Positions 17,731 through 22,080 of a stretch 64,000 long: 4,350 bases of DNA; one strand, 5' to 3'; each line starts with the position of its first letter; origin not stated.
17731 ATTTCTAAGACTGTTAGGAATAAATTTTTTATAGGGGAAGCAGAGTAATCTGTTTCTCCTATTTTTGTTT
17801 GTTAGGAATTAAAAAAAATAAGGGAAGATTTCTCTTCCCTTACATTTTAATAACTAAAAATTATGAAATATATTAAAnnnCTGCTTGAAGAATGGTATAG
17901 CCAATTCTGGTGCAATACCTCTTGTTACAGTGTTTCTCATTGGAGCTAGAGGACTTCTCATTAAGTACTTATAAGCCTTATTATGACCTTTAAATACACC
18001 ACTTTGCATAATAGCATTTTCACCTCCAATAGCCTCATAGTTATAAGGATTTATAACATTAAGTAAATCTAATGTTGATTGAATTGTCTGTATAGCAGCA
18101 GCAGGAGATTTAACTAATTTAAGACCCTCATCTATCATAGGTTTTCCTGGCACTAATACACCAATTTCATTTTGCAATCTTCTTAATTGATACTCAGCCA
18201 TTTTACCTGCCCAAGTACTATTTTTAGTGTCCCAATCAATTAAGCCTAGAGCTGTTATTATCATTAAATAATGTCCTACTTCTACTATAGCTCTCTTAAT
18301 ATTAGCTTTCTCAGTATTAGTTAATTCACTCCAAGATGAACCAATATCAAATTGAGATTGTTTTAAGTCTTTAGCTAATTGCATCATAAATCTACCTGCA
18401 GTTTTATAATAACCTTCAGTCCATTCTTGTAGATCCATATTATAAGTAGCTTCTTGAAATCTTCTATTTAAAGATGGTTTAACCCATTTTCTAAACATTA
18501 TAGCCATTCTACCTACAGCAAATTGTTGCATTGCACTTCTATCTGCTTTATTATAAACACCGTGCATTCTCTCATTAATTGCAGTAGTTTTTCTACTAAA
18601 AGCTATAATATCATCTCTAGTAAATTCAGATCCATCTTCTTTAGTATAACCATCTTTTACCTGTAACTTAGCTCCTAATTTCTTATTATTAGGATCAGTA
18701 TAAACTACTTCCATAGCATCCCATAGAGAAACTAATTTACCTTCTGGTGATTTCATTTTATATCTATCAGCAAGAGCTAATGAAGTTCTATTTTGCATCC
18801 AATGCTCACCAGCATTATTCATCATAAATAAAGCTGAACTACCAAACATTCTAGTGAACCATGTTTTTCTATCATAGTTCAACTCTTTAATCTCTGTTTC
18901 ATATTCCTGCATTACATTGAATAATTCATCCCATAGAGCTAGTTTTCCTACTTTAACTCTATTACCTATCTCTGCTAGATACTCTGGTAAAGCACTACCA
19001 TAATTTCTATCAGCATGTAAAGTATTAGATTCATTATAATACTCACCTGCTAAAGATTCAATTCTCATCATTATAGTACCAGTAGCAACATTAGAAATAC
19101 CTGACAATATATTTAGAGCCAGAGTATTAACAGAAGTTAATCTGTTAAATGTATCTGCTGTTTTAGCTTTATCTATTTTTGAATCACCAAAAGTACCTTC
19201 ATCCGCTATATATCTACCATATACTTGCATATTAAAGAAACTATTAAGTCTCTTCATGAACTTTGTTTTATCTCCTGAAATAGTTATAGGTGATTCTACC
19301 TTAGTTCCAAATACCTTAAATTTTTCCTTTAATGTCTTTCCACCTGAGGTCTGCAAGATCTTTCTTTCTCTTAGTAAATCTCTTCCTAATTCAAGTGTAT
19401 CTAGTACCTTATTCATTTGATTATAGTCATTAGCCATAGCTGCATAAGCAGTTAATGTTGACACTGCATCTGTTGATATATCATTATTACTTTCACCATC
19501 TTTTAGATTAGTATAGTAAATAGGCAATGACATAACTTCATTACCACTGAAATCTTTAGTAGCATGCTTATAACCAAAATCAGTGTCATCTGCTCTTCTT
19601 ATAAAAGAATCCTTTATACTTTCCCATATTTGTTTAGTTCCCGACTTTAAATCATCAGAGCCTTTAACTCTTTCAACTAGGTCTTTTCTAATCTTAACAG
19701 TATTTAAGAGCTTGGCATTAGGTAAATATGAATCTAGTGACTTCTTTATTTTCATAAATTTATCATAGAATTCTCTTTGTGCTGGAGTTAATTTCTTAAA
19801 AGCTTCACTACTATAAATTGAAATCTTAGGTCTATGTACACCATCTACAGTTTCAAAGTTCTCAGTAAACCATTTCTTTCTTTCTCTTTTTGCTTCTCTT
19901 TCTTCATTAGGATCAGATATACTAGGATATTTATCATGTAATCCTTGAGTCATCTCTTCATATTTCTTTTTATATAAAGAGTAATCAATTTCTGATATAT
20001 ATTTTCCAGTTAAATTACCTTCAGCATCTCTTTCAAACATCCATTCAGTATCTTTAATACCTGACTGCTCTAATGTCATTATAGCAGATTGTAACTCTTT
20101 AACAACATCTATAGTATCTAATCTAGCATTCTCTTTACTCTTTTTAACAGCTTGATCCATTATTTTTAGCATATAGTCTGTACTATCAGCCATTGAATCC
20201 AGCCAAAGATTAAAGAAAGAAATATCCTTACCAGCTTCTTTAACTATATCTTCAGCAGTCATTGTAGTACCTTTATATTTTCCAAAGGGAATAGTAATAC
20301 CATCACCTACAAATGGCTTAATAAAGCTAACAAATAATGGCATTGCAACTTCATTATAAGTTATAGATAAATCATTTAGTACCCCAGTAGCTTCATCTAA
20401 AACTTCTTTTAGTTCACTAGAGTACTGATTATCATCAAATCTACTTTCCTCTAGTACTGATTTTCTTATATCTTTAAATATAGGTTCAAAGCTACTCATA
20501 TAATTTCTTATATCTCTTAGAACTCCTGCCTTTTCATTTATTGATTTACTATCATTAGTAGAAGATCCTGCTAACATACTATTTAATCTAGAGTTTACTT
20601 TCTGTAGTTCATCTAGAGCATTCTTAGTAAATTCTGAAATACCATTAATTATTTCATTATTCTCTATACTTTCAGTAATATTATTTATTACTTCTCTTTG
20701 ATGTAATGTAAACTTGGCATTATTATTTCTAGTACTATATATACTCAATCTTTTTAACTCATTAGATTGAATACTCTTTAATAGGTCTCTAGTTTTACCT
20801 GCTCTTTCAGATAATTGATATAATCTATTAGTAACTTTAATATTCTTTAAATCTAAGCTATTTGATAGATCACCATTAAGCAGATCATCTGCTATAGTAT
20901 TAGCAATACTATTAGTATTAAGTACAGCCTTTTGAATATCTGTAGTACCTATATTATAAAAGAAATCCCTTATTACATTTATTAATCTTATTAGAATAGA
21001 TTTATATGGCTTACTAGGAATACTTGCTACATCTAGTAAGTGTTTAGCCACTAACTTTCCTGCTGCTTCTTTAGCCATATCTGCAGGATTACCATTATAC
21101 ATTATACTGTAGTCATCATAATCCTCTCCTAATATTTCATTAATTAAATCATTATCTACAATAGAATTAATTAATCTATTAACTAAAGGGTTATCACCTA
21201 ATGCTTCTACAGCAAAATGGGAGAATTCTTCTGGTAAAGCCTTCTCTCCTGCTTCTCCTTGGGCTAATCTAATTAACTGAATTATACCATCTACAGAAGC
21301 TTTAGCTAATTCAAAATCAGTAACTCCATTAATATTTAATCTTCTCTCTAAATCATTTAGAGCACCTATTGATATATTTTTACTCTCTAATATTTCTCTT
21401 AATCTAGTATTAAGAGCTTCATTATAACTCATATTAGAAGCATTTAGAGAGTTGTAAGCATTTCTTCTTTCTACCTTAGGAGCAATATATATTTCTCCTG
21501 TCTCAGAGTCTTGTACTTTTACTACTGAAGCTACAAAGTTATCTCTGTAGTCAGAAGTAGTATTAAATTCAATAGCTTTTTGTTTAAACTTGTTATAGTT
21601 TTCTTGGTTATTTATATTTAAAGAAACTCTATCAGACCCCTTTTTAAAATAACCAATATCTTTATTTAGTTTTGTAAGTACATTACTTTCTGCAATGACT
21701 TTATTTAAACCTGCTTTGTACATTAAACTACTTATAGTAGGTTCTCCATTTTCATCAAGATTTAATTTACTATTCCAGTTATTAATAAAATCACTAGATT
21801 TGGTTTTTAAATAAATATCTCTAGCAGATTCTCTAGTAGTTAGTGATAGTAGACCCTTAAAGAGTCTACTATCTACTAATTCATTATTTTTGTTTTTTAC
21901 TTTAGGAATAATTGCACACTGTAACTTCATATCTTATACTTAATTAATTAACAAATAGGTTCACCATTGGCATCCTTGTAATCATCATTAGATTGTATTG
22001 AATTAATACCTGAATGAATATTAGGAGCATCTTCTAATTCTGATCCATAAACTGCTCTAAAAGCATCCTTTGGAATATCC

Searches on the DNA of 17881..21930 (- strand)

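Call 62: search_dna_similar(query=L087:10001-24047:+, collection=phages, mode=near, max_rows=8)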
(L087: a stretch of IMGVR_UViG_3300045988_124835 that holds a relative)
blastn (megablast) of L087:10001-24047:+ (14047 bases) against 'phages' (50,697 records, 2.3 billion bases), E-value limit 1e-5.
Records with a match: 30; places in all: 30; records where one place covers at least 80% of the query: 0.
Best place of each record, by identity: 60-80% 30.
By first word of the organism name: Bacteroides 27; uncultured 2; Kehishuvirus 1.
By host as written in the record: Bacteroides intestinalis DSM 108646 25; - 2; Bacteroides intestinalis APC919/174 2; Bacteroides cellulosilyticus 1.
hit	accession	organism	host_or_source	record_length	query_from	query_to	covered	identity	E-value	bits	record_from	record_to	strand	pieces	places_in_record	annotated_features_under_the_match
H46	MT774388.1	uncultured phage cr112_1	human feces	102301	1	4049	29%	73.9%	0e+0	1555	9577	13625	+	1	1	putative RNA-polymerase subunit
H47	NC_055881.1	uncultured phage cr112_1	human feces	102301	1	4049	29%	73.9%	0e+0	1555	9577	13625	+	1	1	putative RNA-polymerase subunit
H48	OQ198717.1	Kehishuvirus sp. 'tikkala'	Bacteroides cellulosilyticus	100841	8355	12385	29%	73.7%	0e+0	1434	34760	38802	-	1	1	RNA-polymerase subunit | hypothetical protein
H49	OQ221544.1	Bacteroides phage PhiCrAssBcn9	Bacteroides intestinalis DSM 108646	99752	8355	11505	22%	74.7%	0e+0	1306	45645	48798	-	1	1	putative RNA-polymerase subunit | hypothetical protein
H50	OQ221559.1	Bacteroides phage PhiCrAssBcn24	Bacteroides intestinalis DSM 108646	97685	8355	11505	22%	74.7%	0e+0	1306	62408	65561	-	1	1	putative RNA-polymerase subunit | hypothetical protein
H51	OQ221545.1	Bacteroides phage PhiCrAssBcn10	Bacteroides intestinalis DSM 108646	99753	8355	11505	22%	74.7%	0e+0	1306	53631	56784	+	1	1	putative RNA-polymerase subunit | hypothetical protein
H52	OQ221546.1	Bacteroides phage PhiCrAssBcn11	Bacteroides intestinalis DSM 108646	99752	8355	11505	22%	74.7%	0e+0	1306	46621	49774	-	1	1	putative RNA-polymerase subunit | hypothetical protein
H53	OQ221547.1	Bacteroides phage PhiCrAssBcn12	Bacteroides intestinalis DSM 108646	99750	8355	11505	22%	74.7%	0e+0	1306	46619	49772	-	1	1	putative RNA-polymerase subunit | hypothetical protein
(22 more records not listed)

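Call 63: search_dna_similar(query=L059:8205-22251:+, collection=phages, mode=near, max_rows=8)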
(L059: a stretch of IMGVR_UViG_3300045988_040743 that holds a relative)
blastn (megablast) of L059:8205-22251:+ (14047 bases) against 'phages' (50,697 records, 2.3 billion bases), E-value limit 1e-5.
Records with a match: 37; places in all: 38; records where one place covers at least 80% of the query: 4.
Best place of each record, by identity: 80-90% 5; 60-80% 32.
By first word of the organism name: Bacteroides 27; uncultured 6; Bacteriophage 2; Kehishuvirus 1; bajarodcaudo 1.
By host as written in the record: Bacteroides intestinalis DSM 108646 25; - 9; Bacteroides intestinalis APC919/174 2; Bacteroides cellulosilyticus 1.
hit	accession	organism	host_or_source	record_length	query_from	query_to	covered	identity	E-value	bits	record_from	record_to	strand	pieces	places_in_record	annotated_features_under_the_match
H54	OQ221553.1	Bacteroides phage PhiCrAssBcn18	Bacteroides intestinalis DSM 108646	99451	1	12334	85%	80.6%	0e+0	9078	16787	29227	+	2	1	putative RNA-polymerase subunit (x2) | HNH homing endonuclease | hypothetical protein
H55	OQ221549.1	Bacteroides phage PhiCrAssBcn14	Bacteroides intestinalis DSM 108646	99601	1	12334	85%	80.6%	0e+0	9067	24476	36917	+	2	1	putative RNA-polymerase subunit | putative RNA polymerase | HNH homing endonuclease | GIY-YIG nuclease family protein | hypothetical protein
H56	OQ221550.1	Bacteroides phage PhiCrAssBcn15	Bacteroides intestinalis DSM 108646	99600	1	12334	85%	80.6%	0e+0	9067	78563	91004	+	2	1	putative RNA-polymerase subunit (x2) | HNH homing endonuclease | GIY-YIG nuclease family protein | hypothetical protein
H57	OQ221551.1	Bacteroides phage PhiCrAssBcn16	Bacteroides intestinalis DSM 108646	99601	1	12334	85%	80.6%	0e+0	9067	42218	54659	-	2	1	putative RNA-polymerase subunit (x2) | HNH homing endonuclease | hypothetical protein (x2)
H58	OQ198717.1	Kehishuvirus sp. 'tikkala'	Bacteroides cellulosilyticus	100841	1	12385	80%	77.9%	0e+0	6826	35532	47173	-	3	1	RNA-polymerase subunit (x2) | hypothetical protein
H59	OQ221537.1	Bacteroides phage PhiCrAssBcn2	Bacteroides intestinalis DSM 108646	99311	1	12334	79%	77.9%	0e+0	6730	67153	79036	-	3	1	putative RNA-polymerase subunit (x2) | hypothetical protein | shock protein C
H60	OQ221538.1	Bacteroides phage PhiCrAssBcn3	Bacteroides intestinalis DSM 108646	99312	1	12334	79%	77.9%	0e+0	6730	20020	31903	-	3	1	putative RNA-polymerase subunit (x2) | hypothetical protein | shock protein C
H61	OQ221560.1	Bacteroides phage PhiCrAssBcn25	Bacteroides intestinalis DSM 108646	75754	1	12334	79%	77.9%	0e+0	6696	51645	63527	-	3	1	putative RNA-polymerase subunit (x2) | hypothetical protein | shock protein C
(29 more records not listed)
